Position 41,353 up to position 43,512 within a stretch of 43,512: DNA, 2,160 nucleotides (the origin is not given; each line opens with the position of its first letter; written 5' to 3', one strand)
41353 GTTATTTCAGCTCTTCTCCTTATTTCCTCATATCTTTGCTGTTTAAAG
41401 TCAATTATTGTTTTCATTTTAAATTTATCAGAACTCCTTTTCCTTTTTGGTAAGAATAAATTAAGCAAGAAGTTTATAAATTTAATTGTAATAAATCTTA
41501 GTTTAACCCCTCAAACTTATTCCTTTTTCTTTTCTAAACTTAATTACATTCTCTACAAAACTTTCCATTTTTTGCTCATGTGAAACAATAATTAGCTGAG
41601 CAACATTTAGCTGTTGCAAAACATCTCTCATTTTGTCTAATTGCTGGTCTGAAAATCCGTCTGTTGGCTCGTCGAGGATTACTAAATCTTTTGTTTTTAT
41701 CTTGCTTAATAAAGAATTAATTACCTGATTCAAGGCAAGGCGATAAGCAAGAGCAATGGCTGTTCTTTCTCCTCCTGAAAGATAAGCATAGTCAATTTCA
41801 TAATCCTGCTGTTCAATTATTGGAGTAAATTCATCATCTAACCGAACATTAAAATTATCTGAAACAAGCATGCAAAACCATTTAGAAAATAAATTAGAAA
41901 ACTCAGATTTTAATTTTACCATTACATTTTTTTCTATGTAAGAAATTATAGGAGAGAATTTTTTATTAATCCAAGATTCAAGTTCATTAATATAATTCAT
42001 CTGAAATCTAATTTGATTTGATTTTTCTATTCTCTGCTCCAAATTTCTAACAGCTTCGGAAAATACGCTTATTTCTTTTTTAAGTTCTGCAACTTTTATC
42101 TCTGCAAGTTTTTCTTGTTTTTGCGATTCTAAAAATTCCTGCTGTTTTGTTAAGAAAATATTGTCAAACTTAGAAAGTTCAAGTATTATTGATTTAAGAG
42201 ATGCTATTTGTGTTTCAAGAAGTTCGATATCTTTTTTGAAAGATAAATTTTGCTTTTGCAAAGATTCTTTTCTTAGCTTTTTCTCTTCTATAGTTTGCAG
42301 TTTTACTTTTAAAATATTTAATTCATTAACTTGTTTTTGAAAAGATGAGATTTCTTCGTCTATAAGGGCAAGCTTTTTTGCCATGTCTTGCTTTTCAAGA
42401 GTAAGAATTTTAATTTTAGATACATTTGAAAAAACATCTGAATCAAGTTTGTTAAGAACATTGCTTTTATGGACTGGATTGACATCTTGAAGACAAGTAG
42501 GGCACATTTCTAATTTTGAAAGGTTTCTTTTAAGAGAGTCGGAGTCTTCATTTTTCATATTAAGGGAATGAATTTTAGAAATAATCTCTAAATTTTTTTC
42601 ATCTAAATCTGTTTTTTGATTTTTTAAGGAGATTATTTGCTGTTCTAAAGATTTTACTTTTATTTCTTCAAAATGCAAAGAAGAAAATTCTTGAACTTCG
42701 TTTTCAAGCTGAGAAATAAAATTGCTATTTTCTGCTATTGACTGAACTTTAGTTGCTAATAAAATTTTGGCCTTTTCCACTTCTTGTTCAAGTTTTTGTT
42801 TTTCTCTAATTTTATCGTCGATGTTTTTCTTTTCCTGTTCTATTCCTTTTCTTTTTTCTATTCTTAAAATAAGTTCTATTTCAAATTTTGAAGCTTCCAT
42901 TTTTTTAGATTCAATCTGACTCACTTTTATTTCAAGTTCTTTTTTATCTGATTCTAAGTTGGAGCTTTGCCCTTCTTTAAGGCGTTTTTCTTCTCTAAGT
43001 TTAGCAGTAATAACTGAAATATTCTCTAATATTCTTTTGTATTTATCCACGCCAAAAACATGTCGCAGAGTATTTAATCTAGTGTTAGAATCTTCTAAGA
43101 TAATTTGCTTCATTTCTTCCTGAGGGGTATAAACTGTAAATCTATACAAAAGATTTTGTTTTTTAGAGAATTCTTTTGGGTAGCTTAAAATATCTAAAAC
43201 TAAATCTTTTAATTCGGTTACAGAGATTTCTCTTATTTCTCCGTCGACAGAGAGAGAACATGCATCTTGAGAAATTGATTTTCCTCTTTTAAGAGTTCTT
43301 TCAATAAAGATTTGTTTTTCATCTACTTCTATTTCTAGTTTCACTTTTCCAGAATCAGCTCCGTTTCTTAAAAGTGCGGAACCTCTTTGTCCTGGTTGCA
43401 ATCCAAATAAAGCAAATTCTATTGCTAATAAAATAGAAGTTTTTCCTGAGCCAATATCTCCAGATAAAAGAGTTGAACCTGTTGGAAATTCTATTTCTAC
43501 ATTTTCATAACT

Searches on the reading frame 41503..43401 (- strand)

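Call 70: search_protein_families(library=pfam, proteins=[window:41503-43401:-], max_evalue=0.001)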
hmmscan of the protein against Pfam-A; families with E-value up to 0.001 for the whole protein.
window:41503-43401:- (632 aa): 2 families
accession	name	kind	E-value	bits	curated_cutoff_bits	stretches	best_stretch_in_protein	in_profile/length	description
PF13558.12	SbcC_Walker_B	-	3.6e-05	24.4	27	1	532-596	24-89/90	SbcC/RAD50-like, Walker B motif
PF02463.25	SMC_N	-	0.00011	22.1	40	1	151-627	74-217/220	RecF/RecN/SMC N terminal domain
